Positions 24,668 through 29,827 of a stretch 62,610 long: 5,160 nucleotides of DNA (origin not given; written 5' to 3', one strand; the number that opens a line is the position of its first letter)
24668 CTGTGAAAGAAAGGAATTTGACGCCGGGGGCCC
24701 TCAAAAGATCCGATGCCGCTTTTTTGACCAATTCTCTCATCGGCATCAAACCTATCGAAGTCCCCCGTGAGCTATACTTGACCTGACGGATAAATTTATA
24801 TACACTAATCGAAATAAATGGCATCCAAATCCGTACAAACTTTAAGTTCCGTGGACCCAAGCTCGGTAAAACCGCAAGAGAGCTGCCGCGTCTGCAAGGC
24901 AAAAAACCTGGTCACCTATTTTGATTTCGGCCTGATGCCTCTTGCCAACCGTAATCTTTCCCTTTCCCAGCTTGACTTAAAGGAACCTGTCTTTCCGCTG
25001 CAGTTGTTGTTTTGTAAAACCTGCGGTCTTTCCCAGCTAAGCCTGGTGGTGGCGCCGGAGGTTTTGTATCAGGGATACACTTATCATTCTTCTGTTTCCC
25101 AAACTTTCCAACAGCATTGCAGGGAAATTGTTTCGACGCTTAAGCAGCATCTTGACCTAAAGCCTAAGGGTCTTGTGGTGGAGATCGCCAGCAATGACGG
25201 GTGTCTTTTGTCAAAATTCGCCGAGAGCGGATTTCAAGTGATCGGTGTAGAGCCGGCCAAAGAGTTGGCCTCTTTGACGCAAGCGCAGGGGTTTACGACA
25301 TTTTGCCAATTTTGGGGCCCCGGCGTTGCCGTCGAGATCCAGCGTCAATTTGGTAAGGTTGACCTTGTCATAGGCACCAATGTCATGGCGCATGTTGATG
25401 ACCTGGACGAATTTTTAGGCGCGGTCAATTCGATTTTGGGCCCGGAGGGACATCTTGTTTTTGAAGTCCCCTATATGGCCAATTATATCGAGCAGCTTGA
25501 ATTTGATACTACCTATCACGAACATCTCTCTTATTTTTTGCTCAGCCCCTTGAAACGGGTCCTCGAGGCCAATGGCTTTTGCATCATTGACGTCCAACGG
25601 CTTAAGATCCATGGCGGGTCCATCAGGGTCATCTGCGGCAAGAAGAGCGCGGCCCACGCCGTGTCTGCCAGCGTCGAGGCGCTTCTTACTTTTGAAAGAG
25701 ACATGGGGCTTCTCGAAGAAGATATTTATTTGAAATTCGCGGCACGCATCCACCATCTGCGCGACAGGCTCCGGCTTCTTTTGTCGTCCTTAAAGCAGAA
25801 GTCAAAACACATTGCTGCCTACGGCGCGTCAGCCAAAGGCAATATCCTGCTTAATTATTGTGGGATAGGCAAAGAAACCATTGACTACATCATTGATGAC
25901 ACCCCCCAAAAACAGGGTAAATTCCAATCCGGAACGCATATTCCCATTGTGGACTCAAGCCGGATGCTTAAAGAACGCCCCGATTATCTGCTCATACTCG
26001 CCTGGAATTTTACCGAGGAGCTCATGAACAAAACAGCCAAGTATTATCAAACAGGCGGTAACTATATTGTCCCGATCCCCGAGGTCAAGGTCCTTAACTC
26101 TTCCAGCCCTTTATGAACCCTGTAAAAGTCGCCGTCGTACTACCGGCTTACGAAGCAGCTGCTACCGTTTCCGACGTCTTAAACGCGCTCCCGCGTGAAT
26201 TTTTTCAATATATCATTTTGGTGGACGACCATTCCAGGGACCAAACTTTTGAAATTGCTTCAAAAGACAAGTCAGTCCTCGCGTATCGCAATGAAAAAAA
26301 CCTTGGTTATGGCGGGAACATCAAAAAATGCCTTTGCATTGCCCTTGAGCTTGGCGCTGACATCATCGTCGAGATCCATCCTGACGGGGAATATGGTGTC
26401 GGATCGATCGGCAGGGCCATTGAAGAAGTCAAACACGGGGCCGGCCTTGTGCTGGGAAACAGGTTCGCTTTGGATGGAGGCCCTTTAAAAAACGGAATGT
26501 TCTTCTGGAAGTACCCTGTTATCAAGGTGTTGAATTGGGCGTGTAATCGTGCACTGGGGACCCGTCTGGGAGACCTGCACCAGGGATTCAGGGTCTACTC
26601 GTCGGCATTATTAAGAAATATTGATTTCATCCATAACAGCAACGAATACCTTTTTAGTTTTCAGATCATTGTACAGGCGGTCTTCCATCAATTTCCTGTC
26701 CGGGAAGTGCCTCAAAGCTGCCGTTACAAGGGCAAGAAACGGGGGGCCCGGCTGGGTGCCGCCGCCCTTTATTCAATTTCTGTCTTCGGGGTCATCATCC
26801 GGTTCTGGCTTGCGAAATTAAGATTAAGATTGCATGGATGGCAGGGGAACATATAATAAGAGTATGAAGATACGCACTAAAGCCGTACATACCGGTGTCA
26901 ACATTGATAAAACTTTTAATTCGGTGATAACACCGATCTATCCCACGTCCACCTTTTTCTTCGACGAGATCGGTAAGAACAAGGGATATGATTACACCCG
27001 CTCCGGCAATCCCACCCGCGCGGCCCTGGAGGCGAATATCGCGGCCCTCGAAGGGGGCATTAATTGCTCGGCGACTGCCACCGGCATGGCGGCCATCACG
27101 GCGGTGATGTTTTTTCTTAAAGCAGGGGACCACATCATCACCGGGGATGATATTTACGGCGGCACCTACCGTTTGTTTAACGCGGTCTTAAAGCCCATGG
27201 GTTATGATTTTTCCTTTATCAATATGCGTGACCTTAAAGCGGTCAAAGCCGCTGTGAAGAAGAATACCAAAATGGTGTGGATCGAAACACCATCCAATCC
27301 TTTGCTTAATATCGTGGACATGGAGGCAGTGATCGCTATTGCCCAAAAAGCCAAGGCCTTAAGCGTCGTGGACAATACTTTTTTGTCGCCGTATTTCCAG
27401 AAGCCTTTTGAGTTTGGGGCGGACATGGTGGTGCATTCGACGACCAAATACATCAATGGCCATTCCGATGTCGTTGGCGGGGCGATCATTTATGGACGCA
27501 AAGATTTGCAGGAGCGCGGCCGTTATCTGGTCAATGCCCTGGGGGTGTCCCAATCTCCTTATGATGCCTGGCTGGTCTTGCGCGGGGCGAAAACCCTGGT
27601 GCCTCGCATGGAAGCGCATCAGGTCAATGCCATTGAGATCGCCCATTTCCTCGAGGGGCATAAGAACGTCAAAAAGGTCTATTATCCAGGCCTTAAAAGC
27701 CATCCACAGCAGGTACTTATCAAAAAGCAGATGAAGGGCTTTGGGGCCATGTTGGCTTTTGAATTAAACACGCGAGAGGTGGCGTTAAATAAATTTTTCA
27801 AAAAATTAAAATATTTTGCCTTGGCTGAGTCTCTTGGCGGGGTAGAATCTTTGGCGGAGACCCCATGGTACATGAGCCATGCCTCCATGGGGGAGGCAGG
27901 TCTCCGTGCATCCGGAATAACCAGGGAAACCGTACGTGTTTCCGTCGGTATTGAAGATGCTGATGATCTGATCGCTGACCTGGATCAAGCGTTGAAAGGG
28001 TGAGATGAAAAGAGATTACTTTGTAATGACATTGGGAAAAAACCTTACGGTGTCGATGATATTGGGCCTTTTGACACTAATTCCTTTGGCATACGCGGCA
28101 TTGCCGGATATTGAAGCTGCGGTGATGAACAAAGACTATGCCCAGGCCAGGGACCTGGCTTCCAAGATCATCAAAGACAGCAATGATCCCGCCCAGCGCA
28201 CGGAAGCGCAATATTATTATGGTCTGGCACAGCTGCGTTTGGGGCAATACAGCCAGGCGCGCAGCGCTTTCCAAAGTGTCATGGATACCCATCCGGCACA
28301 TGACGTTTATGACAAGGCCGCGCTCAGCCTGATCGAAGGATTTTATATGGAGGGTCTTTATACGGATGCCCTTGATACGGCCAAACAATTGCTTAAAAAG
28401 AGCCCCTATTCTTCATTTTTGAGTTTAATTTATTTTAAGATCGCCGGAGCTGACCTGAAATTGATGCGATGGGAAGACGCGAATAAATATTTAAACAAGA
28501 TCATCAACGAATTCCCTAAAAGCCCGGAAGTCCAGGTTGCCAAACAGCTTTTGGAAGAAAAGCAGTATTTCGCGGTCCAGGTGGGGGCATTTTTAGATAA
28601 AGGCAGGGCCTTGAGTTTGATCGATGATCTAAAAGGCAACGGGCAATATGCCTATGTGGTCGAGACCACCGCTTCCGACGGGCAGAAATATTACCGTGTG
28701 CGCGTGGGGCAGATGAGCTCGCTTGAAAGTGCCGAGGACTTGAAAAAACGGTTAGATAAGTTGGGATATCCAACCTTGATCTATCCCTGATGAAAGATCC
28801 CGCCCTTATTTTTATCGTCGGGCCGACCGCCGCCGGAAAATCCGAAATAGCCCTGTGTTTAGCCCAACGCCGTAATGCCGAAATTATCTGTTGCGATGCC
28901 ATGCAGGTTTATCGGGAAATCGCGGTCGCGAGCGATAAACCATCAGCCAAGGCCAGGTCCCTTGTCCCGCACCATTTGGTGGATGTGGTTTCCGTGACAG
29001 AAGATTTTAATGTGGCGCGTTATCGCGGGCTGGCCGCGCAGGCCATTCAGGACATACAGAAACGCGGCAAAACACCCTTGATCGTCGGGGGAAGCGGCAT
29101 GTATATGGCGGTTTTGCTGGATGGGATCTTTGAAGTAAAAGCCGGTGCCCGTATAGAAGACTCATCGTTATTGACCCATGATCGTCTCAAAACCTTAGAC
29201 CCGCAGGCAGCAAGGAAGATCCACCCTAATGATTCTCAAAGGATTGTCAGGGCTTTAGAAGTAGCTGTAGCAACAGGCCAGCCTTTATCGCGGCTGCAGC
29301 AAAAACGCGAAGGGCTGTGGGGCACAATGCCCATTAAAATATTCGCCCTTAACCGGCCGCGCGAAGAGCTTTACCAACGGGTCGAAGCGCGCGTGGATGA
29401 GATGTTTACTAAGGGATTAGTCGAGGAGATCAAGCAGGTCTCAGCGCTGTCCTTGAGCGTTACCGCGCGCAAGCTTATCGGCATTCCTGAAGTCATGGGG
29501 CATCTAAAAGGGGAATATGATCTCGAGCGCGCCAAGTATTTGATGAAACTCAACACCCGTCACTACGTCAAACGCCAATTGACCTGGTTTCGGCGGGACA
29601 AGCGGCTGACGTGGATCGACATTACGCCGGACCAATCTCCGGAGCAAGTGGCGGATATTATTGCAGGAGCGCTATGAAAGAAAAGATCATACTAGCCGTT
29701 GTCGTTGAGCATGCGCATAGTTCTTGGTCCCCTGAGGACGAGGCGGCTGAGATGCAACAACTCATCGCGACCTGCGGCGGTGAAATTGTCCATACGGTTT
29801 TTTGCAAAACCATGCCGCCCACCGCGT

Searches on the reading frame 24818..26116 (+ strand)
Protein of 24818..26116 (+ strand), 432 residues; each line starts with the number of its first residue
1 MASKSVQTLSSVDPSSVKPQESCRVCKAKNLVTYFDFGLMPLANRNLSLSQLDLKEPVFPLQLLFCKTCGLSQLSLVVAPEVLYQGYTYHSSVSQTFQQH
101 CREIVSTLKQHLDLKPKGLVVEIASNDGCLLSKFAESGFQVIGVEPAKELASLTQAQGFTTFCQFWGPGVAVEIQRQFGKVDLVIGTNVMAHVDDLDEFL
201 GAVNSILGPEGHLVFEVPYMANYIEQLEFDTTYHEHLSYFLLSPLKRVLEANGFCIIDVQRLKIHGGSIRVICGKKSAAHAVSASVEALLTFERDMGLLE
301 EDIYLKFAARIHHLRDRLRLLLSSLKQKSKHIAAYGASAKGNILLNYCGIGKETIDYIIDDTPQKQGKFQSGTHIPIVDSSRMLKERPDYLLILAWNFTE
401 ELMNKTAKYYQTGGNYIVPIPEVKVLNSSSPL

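Call 10: search_protein_families(library=pfam, proteins=[window:24818-26116:+], max_evalue=0.001)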
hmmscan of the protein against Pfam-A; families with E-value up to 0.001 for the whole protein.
window:24818-26116:+ (432 aa): 5 families
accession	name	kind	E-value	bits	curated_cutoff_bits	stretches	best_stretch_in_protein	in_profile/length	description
PF08484.17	Methyltransf_14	-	6.7e-57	192.2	23.5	1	264-421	2-160/160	C-methyltransferase C-terminal domain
PF08421.16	Methyltransf_13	-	4.2e-18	65.7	31.3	1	23-84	1-62/62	Putative zinc binding domain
PF13489.12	Methyltransf_23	-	1.7e-17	64.1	27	1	113-257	19-162/164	Methyltransferase domain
PF08242.18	Methyltransf_12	-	1.5e-07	32.5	30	1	121-213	1-98/98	Methyltransferase domain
PF08241.18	Methyltransf_11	-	5.4e-06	27.4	21.2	1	122-215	2-95/95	Methyltransferase domain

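Call 48: search_protein_families(library=ncbifam, proteins=[window:24818-26116:+], max_evalue=0.001)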
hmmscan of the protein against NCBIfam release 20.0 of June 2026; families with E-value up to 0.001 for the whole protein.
window:24818-26116:+ (432 aa): 1 family
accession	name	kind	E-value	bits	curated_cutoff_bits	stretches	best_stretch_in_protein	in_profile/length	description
TIGR01983.1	UbiG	equivalog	2e-05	24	102.95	1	117-215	50-151/228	bifunctional 2-polyprenyl-6-hydroxyphenol methylase/3-demethylubiquinol 3-O-methyltransferase UbiG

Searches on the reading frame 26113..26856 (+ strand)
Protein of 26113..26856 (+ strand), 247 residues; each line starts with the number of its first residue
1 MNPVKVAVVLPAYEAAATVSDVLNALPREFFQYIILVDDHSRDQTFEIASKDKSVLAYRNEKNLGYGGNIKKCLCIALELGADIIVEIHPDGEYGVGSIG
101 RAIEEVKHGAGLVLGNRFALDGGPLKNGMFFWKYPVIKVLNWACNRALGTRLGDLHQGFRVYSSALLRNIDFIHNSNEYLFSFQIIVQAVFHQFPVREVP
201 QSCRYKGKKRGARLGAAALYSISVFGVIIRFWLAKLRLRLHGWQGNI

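Call 10: search_protein_families(library=pfam, proteins=[window:26113-26856:+], max_evalue=0.001)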
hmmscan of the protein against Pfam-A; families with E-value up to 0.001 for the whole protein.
window:26113-26856:+ (247 aa): 1 family
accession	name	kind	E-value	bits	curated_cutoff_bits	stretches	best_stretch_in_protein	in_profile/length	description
PF00535.33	Glycos_transf_2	-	2.3e-10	41.1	23.3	1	8-168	2-165/168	Glycosyl transferase family 2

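Call 48: search_protein_families(library=ncbifam, proteins=[window:26113-26856:+], max_evalue=0.001)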
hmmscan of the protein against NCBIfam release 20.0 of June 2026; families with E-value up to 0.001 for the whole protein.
window:26113-26856:+ (247 aa): 6 families
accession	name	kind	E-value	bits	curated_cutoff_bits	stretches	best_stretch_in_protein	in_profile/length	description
NF058614.1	PPMAGASynPpgS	equivalog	1.2e-15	57.5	370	1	6-202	2-195/226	polyprenyl-phospho-N-acetylgalactosaminyl synthase PpgS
TIGR04182.1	glyco_TIGR04182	equivalog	1.5e-13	50.8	325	1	5-206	1-193/293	S-layer glycoprotein N-glycosyltransferase AglJ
NF041391.1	DPhHxTase_Halo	equivalog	3.5e-09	35.9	375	1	12-202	3-182/213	dolichyl-phosphate hexose transferase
NF010496.0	PRK13915.1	equivalog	8.9e-05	21.7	262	1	4-52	31-84/307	glucosyl-3-phosphoglycerate synthase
NF053739.1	GlytfEpsEBac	equivalog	0.00088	18.3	450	0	5-77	2-81/265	glycosyltransferase EpsE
TIGR03469.1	HpnB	hypoth_equivalog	0.00092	18.3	379.25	0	5-52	45-95/386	hopene-associated glycosyltransferase HpnB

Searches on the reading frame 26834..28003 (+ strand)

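Call 11: search_protein_families(library=pfam, proteins=[window:26834-28003:+], max_evalue=0.001)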
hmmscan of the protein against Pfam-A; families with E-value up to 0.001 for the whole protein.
window:26834-28003:+ (389 aa): 4 families
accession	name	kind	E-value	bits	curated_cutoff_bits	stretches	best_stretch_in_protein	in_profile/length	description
PF01053.26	Cys_Met_Meta_PP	-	8.2e-150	499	27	1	15-388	2-381/381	Cys/Met metabolism PLP-dependent enzyme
PF00266.25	Aminotran_5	-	2e-06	27.5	21.5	1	80-228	69-220/371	Aminotransferase class-V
PF06838.17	Met_gamma_lyase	-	2.8e-06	26.6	24.2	1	49-240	47-257/405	Methionine gamma-lyase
PF00155.27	Aminotran_1_2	-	1.4e-05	24.9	19.7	1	83-188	73-193/361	Aminotransferase class I and II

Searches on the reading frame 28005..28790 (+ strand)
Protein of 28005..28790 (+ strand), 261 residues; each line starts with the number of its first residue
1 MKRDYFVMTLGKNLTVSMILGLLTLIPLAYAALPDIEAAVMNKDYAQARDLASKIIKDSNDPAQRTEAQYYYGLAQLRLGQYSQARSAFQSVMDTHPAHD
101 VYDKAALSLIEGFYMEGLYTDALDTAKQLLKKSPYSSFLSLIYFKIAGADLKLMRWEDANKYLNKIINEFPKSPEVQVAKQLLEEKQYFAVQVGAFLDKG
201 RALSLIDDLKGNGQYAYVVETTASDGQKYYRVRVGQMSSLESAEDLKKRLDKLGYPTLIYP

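Call 11: search_protein_families(library=pfam, proteins=[window:28005-28790:+], max_evalue=0.001)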
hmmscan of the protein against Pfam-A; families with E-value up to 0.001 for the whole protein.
window:28005-28790:+ (261 aa): 11 families
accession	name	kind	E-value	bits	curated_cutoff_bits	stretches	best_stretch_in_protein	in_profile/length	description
PF13174.12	TPR_6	-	8.5e-14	51.6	26.3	1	67-97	1-31/33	Tetratricopeptide repeat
PF05036.18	SPOR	-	1.1e-13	51.8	21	1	187-254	3-69/76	SPOR domain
PF13428.12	TPR_14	-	4.2e-11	42.8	23.5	0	67-100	2-35/44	Tetratricopeptide repeat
PF14559.12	TPR_19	-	7.4e-11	42.7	25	1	40-102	2-61/68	Tetratricopeptide repeat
PF14853.12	Fis1_TPR_C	-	1.4e-07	32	25.3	1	67-98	2-33/53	Fis1 C-terminal tetratricopeptide repeat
PF13432.12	TPR_16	-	6.9e-07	30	32.7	1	73-136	4-64/65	Tetratricopeptide repeat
PF13525.12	YfiO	-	1.3e-06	28.8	25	1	65-137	4-76/203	Outer membrane lipoprotein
PF07719.23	TPR_2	-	6.2e-06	26.4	27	0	67-93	2-28/34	Tetratricopeptide repeat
PF10602.15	RPN7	-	7.3e-05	23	29.6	0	51-99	98-146/174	26S proteasome subunit RPN7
PF17874.7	TPR_MalT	-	0.00022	21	45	0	38-128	10-105/336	MalT-like TPR region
PF25062.1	ARM_TT21_N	-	0.00098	19.3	40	0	40-157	111-219/222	Tetratricopeptide repeat protein 21 N-terminal ARM repeat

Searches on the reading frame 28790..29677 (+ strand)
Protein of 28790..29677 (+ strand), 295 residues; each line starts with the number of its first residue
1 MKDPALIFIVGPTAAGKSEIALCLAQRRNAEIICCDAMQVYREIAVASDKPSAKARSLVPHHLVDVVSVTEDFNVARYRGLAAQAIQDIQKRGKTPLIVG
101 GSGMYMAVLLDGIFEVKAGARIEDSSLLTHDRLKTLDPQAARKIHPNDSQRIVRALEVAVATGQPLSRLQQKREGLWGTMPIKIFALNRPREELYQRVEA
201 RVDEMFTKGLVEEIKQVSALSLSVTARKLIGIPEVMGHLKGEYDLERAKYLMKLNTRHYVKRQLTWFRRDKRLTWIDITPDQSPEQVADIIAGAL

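Call 11: search_protein_families(library=pfam, proteins=[window:28790-29677:+], max_evalue=0.001)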
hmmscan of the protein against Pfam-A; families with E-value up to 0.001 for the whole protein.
window:28790-29677:+ (295 aa): 4 families
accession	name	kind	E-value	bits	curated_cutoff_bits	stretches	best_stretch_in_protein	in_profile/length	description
PF01715.23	IPPT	-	1.3e-74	251.4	23.6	1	39-270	1-243/243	IPP transferase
PF01745.22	IPT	-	2.2e-08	34.2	20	1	6-54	3-51/233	Isopentenyl transferase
PF02224.24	Cytidylate_kin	-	0.00018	21.8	26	1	8-50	2-42/211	Cytidylate kinase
PF13671.12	AAA_33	-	0.00037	21.2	27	0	6-65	1-61/143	AAA domain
